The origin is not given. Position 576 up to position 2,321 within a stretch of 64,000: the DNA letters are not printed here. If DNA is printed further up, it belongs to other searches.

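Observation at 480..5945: AT-rich island carrying a radical SAM/SPASM + unknown + ACP-like + Cys-rich peptide cluster (CcpM-type RiPP system) in a GC-rich genome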

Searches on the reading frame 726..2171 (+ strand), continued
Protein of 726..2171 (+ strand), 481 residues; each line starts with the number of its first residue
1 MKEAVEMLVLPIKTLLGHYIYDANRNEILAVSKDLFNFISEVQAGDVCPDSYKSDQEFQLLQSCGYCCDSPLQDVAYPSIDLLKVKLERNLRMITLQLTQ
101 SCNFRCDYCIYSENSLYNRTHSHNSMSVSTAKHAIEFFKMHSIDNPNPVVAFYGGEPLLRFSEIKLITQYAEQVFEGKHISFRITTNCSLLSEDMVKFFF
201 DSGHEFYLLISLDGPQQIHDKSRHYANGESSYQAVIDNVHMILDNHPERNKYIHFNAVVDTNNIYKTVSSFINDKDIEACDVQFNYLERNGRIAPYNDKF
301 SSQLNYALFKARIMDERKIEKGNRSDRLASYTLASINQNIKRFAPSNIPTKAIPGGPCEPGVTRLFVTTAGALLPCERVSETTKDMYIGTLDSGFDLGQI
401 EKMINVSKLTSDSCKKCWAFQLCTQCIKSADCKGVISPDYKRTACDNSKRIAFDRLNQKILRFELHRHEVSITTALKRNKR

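Call 28: find_encoding_contigs(protein=P0013, flank=8000, max_places=2)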
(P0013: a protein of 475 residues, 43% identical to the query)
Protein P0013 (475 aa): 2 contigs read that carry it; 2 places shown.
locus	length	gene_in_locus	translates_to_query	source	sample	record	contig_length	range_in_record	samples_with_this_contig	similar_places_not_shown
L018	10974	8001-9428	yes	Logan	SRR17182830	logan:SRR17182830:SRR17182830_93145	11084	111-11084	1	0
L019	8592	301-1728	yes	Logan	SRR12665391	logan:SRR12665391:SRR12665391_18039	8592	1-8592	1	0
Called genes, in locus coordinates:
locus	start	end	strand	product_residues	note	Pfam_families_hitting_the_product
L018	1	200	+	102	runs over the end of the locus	?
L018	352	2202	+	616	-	PF00963:Cohesin (weak), PF12733:Cadherin-like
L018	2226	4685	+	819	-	PF02861:Clp_N, PF00004:AAA, PF17871:AAA_lid_9, PF00158:Sigma54_activat (weak), PF00004:AAA, PF07724:AAA_2, PF07728:AAA_5, PF10431:ClpB_D2-small, +7 more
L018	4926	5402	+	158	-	PF03830:PTSIIB_sorb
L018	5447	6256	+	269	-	PF03609:EII-Sor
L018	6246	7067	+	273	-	PF03613:EIID-AGA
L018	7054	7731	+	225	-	PF00702:Hydrolase, PF13419:HAD_2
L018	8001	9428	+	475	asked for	PF04055:Radical_SAM, PF13353:Fer4_12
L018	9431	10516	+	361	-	-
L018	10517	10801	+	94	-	-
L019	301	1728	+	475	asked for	PF04055:Radical_SAM, PF13353:Fer4_12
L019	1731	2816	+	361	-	-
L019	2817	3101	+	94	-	-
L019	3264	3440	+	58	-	-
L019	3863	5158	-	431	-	PF08013:GatZ_KbaZ-like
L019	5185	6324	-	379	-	PF01979:Amidohydro_1, PF07969:Amidohydro_3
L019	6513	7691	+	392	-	PF01380:SIS (weak)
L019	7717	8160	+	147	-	PF03610:EIIA-man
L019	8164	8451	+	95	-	PF02699:YajC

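Call 32: search_protein_families(library=ncbifam, proteins=[L015:10829-11005:+, L019:3264-3440:+, L017:10908-11084:+, L015:7450-7899:+, L017:7415-7876:+, L015:11065-12192:+, L015:9440-10528:+, L015:10530-10832:+, L015:8001-9440:+], max_evalue=1)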
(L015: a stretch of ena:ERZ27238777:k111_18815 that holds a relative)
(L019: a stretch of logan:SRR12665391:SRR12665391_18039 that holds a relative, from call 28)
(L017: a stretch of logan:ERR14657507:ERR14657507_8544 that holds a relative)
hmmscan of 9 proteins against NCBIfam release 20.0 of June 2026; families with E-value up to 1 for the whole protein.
L015:10829-11005:+ (58 aa): 0 families

L019:3264-3440:+ (58 aa): 0 families

L017:10908-11084:+ (58 aa): 1 family
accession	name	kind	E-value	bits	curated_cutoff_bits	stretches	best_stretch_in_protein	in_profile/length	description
NF010692.0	PRK14092.1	equivalog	0.086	12.6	234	1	8-51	21-63/163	2-amino-4-hydroxy-6-hydroxymethyldihydropteridine diphosphokinase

L015:7450-7899:+ (149 aa): 1 family
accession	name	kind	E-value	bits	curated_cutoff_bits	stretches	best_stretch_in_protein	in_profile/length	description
NF047824.1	tRNAwyosineTaw2Meth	equivalog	0.023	14.4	350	1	56-142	68-149/245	tRNA(Phe) (4-demethylwyosine(37)-C(7)) aminocarboxypropyltransferase Taw2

L017:7415-7876:+ (153 aa): 0 families

L015:11065-12192:+ (375 aa): 1 family
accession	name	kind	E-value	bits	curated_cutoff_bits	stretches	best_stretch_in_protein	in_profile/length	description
NF049966.1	QH_SP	equivalog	3.3e-14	52.8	165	1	5-154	2-141/219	subtilisin-like serine protease QhpE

L015:9440-10528:+ (362 aa): 1 family
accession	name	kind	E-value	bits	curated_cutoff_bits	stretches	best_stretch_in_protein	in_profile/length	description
TIGR04066.1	nat_prod_clost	hypoth_equivalog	2.6e-46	158.3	200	1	3-354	1-359/361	TIGR04066 family peptide maturation system protein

L015:10530-10832:+ (100 aa): 7 families
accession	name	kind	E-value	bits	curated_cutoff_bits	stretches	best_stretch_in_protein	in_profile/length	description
TIGR04069.1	ocin_ACP_rel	hypoth_equivalog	4.5e-07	30.2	70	1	15-85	6-77/77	peptide maturation system acyl carrier-related protein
NF003464.0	PRK05087.1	equivalog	0.012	15.6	68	1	53-86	42-75/78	D-alanine--poly(phosphoribitol) ligase subunit DltC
NF002150.0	PRK00982.1-4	subfamily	0.031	14.5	66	1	49-88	41-78/80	acyl carrier protein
NF006031.0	PRK08172.1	equivalog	0.058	14.1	76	1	49-90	40-79/82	acyl carrier protein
NF058660.1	cispen_ACP_AmcB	equivalog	0.058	13.6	80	1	56-86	46-76/80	cispentacin biosynthesis acyl carrier protein AmcB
TIGR00517.1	acyl_carrier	equivalog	0.1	12.5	70.45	1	49-86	39-74/77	acyl carrier protein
NF005480.0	PRK07081.1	equivalog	0.15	12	72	1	48-84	36-72/83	acyl carrier protein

L015:8001-9440:+ (479 aa): 69 families (the best 25 are shown)
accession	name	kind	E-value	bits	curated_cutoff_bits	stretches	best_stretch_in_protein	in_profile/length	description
TIGR04068.1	rSAM_ocin_clost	equivalog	1.9e-139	465.5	500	1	7-456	4-451/462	Cys-rich peptide radical SAM maturase CcpM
NF035951.1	rSAM_RumMC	equivalog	5.6e-61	206.8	720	1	8-454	20-486/510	RumMC family radical SAM sactipeptide maturase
NF038170.1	lachnocin_rSAM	equivalog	3.6e-51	174.4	550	1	24-440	6-410/440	lachnocin radical SAM maturase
NF047865.1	rSAM_PapB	equivalog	3.6e-51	174.3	340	1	91-424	2-314/330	PapB family radical SAM/SPASM ranthipeptide maturase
TIGR04064.1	rSAM_nif11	equivalog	2e-48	165.3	518.7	2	15-253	14-235/459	nif11-like peptide radical SAM maturase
TIGR03906.1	quino_hemo_SAM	equivalog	4.2e-45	154.3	453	1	55-423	61-411/467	quinohemoprotein amine dehydrogenase maturation protein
TIGR04148.1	GG_samocin_CFB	equivalog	8.9e-44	150.3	300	1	81-470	7-405/411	radical SAM peptide maturase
TIGR03974.1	rSAM_six_Cys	equivalog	5e-34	117.9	425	1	52-427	60-418/451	thioether cross-link-forming SCIFF peptide maturase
NF040492.1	not_ScfB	exception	1.2e-32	113.4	855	1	54-427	61-416/450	ScfB-related radical SAM/SPASM orphan maturase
TIGR04280.1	geopep_mat_rSAM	hypoth_equivalog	3.6e-30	105.3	400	2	44-243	42-231/428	geopeptide radical SAM maturase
TIGR03942.1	sulfatase_rSAM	equivalog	3.6e-30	105.2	349.45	1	98-447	7-346/363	anaerobic sulfatase maturase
TIGR03978.1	rSAM_paired_1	equivalog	8.4e-30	103.9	370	1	74-243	65-228/466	His-Xaa-Ser system radical SAM maturase HxsB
TIGR04115.1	rSAM_Cxxx_rpt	equivalog_domain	2.1e-28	99.8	350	1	93-431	3-331/359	radical SAM peptide maturase, CXXX-repeat target family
NF041298.1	rSAM_mat_DynA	equivalog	1e-25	90.5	450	1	98-440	7-333/356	dynobactin maturation radical SAM/SPASM protein DynA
NF041707.1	rSAM_YhhB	equivalog_domain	4e-25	88.5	445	1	93-318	3-228/369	cyclophane-forming radical SAM/SPASM peptide maturase YhhB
TIGR04334.1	rSAM_Clo7bot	equivalog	5.2e-16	58.3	600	1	46-287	46-277/440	radical SAM/SPASM domain Clo7bot peptide maturase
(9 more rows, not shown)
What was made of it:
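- On CcpM rSAM maturase (TIGR04068): The sister-clade protein L015 scores 465 (call 32).
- On Clo7bot system (TIGR04334 rSAM): The sister protein L015 scores 58 bits (call 32).
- Closest known: Sister clade in Firmicutes metagenomes and a Clostridium paraputrificum MAG. Same: These loci are also below the CcpM cut-offs, at 465/500 and 158/200 bits (call 32).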

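Call 33: search_protein_families(library=pfam, proteins=[L015:7450-7899:+, L017:7415-7876:+, L015:11065-12192:+, L015:9440-10528:+], max_evalue=10)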
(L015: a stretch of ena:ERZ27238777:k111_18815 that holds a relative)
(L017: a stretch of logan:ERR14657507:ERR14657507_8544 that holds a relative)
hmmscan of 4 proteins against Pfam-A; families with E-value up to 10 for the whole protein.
L015:7450-7899:+ (149 aa): 4 families
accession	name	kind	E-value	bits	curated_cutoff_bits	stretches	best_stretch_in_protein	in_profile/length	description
PF23728.1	Tubby_C_like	-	0.0031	17.9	24.4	1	33-143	50-166/172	Tubby C-terminal like domain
PF23284.2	KOW2_Spt5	-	0.019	15.3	28.9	1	64-86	20-42/50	Transcription elongation factor SPT5, second KOW domain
PF04525.18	LOR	-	0.028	14.5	24.5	1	8-115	54-153/187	LURP-one-related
PF11614.14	FixG_C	-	0.12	13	25.6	1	114-137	24-47/119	IG-like fold at C-terminal of FixG, putative oxidoreductase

L017:7415-7876:+ (153 aa): 1 family
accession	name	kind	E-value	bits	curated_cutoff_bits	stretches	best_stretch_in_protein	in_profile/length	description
PF23728.1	Tubby_C_like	-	0.0027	18.1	24.4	1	95-146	107-163/172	Tubby C-terminal like domain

L015:11065-12192:+ (375 aa): 1 family
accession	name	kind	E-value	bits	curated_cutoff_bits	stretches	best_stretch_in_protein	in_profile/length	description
PF00082.27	Peptidase_S8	-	0.00014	21.7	21.8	1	3-157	4-180/288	Subtilase family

L015:9440-10528:+ (362 aa): 1 family
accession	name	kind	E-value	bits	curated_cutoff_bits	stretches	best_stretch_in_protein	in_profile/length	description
PF17716.6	RIMC1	-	0.039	13.6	25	1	94-144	11-62/256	RAB7A-interacting MON1-CCZ1 complex subunit 1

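Call 34: find_encoding_contigs(protein=P0101, flank=8000, max_places=1)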
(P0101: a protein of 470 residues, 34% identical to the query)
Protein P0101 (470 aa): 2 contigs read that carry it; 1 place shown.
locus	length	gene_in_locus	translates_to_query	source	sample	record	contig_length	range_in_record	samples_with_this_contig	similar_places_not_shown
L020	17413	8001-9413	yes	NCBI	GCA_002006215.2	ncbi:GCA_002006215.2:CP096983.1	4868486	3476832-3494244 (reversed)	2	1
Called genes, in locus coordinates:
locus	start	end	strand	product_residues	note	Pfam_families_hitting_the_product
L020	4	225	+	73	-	PF02229:PC4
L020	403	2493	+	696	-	PF02743:dCache_1, PF22673:MCP-like_PDC_1, PF00015:MCPsignal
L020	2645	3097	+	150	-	PF01047:MarR (weak), PF12802:MarR_2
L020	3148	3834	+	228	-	PF14329:DUF4386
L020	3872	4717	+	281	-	PF18015:Acetyltransf_19, PF00583:Acetyltransf_1, PF13508:Acetyltransf_7 (weak)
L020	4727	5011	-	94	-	PF03795:YCII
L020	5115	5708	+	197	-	PF00440:TetR_N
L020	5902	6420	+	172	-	PF00149:Metallophos (weak), PF12850:Metallophos_2 (faint)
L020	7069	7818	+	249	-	PF00072:Response_reg, PF04397:LytTR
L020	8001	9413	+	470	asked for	PF04055:Radical_SAM, PF13353:Fer4_12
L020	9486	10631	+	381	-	-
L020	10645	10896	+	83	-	-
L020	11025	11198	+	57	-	PF27803:Bacteriocin_CLI3235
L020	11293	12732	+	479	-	PF00082:Peptidase_S8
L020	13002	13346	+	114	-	-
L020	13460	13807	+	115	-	-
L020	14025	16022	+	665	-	PF02743:dCache_1, PF22673:MCP-like_PDC_1, PF08269:dCache_2, PF00672:HAMP (weak), PF00015:MCPsignal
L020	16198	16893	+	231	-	PF00392:GntR, PF07729:FCD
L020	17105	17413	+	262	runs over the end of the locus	PF01012:ETF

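Call 35: find_encoding_contigs(protein=P0030, flank=8000, max_places=1)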
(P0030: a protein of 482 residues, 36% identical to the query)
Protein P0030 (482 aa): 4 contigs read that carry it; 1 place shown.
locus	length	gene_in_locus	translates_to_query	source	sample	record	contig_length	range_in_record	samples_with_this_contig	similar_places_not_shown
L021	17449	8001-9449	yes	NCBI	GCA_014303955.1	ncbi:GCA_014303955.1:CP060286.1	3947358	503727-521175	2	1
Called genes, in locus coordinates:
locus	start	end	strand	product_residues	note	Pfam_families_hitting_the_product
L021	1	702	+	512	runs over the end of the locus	PF00117:GATase, PF07722:Peptidase_C26, PF02540:NAD_synthase (weak), PF03054:tRNA_Me_trans (weak), PF00958:GMP_synt_C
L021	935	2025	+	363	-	PF01527:HTH_Tnp_1, PF02796:HTH_7 (weak), PF13384:HTH_23 (weak), PF13518:HTH_28 (weak), PF13276:HTH_21, PF00665:rve, PF13683:rve_3, PF13333:rve_2 (weak)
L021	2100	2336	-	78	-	PF01610:DDE_Tnp_ISL3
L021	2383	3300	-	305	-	PF14690:Zn_ribbon_ISL3, PF13542:HTH_Tnp_ISL3, PF01610:DDE_Tnp_ISL3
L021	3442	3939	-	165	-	PF12844:HTH_19 (weak), PF01381:HTH_3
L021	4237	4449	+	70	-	-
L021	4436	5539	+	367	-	PF14657:Arm-DNA-bind_4, PF14659:Phage_int_SAM_3, PF00589:Phage_integrase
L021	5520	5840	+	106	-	PF21983:NikA-like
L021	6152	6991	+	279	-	PF13481:AAA_25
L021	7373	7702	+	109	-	PF21983:NikA-like, PF05713:MobC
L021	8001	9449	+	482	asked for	PF13353:Fer4_12, PF04055:Radical_SAM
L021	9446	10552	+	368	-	-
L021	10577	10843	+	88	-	-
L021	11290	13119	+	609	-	PF12704:MacB_PCD (faint), PF02687:FtsX (weak)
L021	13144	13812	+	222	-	PF00005:ABC_tran, PF02463:SMC_N (faint), PF13304:AAA_21 (faint)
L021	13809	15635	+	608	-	PF00664:ABC_membrane (weak), PF00005:ABC_tran, PF02463:SMC_N (faint), PF13304:AAA_21 (weak)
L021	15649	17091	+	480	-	PF00082:Peptidase_S8 (faint)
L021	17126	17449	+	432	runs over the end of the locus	-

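Call 39: search_protein_families(library=pfam, proteins=[L020:11025-11198:+, L021:10921-11148:+, L015:10829-11005:+, L017:10908-11084:+, L019:3264-3440:+], max_evalue=10)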
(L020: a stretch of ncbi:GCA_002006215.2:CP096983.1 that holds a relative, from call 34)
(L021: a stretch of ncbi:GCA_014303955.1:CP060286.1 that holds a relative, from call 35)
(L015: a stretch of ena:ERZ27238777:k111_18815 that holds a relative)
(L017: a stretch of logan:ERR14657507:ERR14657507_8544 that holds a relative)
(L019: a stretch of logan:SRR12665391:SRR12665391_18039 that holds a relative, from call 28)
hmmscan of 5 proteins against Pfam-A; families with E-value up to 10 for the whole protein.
L020:11025-11198:+ (57 aa): 0 families

L021:10921-11148:+ (75 aa): 0 families

L015:10829-11005:+ (58 aa): 0 families

L017:10908-11084:+ (58 aa): 0 families

L019:3264-3440:+ (58 aa): 0 families

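Call 40: search_protein_families(library=ncbifam, proteins=[L020:11025-11198:+, L021:10921-11148:+, L020:9486-10631:+, L020:10645-10896:+, L020:8001-9413:+], max_evalue=0.01)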
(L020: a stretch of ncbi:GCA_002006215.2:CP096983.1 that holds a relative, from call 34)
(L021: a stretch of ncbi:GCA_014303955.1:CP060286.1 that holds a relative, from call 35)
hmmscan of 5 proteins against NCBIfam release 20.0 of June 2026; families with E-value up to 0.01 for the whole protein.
L020:11025-11198:+ (57 aa): 1 family
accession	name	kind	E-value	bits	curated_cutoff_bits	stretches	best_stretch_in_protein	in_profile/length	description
TIGR04065.1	ocin_CLI_3235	hypoth_equivalog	2.4e-08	34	26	1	1-32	1-33/34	CLI_3235 family bacteriocin precursor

L021:10921-11148:+ (75 aa): 0 families

L020:9486-10631:+ (381 aa): 1 family
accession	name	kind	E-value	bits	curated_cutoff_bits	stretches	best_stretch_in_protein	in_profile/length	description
TIGR04066.1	nat_prod_clost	hypoth_equivalog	8.3e-67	225.7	200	1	3-375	1-360/361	TIGR04066 family peptide maturation system protein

L020:10645-10896:+ (83 aa): 6 families
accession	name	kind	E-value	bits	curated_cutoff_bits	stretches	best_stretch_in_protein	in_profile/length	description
TIGR04069.1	ocin_ACP_rel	hypoth_equivalog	1.6e-08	34.9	70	1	23-77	26-77/77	peptide maturation system acyl carrier-related protein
NF003464.0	PRK05087.1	equivalog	6.2e-06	26.1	68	1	4-78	3-75/78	D-alanine--poly(phosphoribitol) ligase subunit DltC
TIGR01688.1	dltC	equivalog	8.9e-06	25.7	52.35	1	23-77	17-71/73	D-alanine--poly(phosphoribitol) ligase subunit 2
NF058660.1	cispen_ACP_AmcB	equivalog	0.00075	19.6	80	1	46-79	44-77/80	cispentacin biosynthesis acyl carrier protein AmcB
NF005480.0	PRK07081.1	equivalog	0.0028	17.5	72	1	37-79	33-75/83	acyl carrier protein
NF006617.0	PRK09184.1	subfamily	0.0053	16.7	70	1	8-79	22-92/96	phosphopantetheine-binding protein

L020:8001-9413:+ (470 aa): 79 families (the best 25 are shown)
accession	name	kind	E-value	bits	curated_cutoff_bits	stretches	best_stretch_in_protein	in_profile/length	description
TIGR04068.1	rSAM_ocin_clost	equivalog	7.5e-157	522.9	500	1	5-464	1-459/462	Cys-rich peptide radical SAM maturase CcpM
NF035951.1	rSAM_RumMC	equivalog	1.6e-72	244.8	720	2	11-287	22-309/510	RumMC family radical SAM sactipeptide maturase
NF038170.1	lachnocin_rSAM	equivalog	9.1e-60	202.7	550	1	58-448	36-418/440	lachnocin radical SAM maturase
NF047865.1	rSAM_PapB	equivalog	4.6e-55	187.1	340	1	88-423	2-313/330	PapB family radical SAM/SPASM ranthipeptide maturase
TIGR04148.1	GG_samocin_CFB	equivalog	4.7e-55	187.5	300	1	87-434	15-373/411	radical SAM peptide maturase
TIGR03906.1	quino_hemo_SAM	equivalog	2.5e-53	181.4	453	2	49-243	58-246/467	quinohemoprotein amine dehydrogenase maturation protein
TIGR04064.1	rSAM_nif11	equivalog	6.4e-50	170.2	518.7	1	15-240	13-226/459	nif11-like peptide radical SAM maturase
TIGR03974.1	rSAM_six_Cys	equivalog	8.5e-43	146.8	425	1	19-441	14-433/451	thioether cross-link-forming SCIFF peptide maturase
NF040492.1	not_ScfB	exception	5.5e-41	140.9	855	1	6-427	4-416/450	ScfB-related radical SAM/SPASM orphan maturase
TIGR03978.1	rSAM_paired_1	equivalog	1.7e-38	132.6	370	1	55-254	46-241/466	His-Xaa-Ser system radical SAM maturase HxsB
TIGR04280.1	geopep_mat_rSAM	hypoth_equivalog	1.2e-29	103.5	400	1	89-238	84-230/428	geopeptide radical SAM maturase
TIGR04115.1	rSAM_Cxxx_rpt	equivalog_domain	1.5e-29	103.6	350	2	91-249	4-166/359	radical SAM peptide maturase, CXXX-repeat target family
TIGR03942.1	sulfatase_rSAM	equivalog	2.2e-28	99.3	349.45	1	94-445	6-344/363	anaerobic sulfatase maturase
NF041707.1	rSAM_YhhB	equivalog_domain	1.6e-26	93.1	445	1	89-270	2-183/369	cyclophane-forming radical SAM/SPASM peptide maturase YhhB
NF038107.1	rSAM_NF038107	equivalog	7e-24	84.4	600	1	87-279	83-273/444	Cys-every-fifth radical SAM/SPASM peptide maturase CefB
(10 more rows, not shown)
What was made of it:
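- On CcpM rSAM maturase (TIGR04068): The control L020 scores 523 (call 40).
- On TIGR04066 peptide maturation system protein: The control L020 scores 226 (call 40) and L015 scores 158 (call 32).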

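Call 82: search_solved_structures(query=window:726-2171:+, max_evalue=0.00001, show_alignments=1)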
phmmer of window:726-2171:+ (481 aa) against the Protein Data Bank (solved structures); distinct sequences matched with E-value up to 0.00001: 4.
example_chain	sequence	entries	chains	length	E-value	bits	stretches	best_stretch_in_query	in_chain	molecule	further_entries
5wgg_A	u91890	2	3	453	8.2e-22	80.9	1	91-255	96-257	Radical SAM domain protein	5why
9gm3_A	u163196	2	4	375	8.9e-11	44.5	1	93-244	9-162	ChlB radical SAM domain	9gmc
4k37_A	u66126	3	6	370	2.2e-09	39.9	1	97-433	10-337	Anaerobic sulfatase-maturating enzyme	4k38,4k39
4k36_A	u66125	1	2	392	3.5e-09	39.2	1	97-433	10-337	Anaerobic sulfatase-maturating enzyme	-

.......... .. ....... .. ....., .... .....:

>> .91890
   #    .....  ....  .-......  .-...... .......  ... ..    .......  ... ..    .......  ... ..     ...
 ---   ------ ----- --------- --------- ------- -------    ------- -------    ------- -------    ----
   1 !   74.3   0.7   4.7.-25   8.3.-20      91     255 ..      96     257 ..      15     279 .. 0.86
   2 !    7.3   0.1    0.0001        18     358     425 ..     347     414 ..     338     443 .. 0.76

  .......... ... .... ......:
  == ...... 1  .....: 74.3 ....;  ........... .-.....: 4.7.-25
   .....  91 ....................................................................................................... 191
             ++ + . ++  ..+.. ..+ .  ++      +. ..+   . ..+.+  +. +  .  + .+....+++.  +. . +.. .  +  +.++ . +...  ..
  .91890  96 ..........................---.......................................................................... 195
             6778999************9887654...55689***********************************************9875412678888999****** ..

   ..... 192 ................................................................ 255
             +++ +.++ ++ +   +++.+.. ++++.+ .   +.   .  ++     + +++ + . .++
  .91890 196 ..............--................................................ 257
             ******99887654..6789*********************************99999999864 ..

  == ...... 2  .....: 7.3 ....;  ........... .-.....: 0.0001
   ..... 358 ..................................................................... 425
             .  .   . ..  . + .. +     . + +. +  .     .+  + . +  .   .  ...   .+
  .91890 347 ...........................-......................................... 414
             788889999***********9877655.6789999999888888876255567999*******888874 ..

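Call 84: find_encoding_contigs(protein=P0012, flank=7000, max_places=2)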
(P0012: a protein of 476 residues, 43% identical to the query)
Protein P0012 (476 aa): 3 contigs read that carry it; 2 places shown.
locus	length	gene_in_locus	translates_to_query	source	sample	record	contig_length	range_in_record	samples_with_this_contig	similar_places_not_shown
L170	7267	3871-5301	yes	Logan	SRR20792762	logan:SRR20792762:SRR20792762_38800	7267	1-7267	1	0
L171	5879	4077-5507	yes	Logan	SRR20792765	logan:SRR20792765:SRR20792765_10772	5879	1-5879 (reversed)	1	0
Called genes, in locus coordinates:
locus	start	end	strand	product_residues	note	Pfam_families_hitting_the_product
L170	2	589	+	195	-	?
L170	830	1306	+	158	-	PF03830:PTSIIB_sorb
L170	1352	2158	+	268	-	PF03609:EII-Sor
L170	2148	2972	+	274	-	PF03613:EIID-AGA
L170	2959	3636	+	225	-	PF00702:Hydrolase, PF13419:HAD_2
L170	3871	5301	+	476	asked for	PF04055:Radical_SAM, PF13353:Fer4_12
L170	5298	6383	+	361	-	-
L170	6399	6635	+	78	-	-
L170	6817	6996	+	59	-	-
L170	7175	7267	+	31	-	?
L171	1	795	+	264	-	?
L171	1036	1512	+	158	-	PF03830:PTSIIB_sorb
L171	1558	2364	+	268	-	PF03609:EII-Sor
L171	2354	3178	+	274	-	PF03613:EIID-AGA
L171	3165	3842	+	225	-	PF00702:Hydrolase, PF13419:HAD_2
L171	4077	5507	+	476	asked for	PF04055:Radical_SAM, PF13353:Fer4_12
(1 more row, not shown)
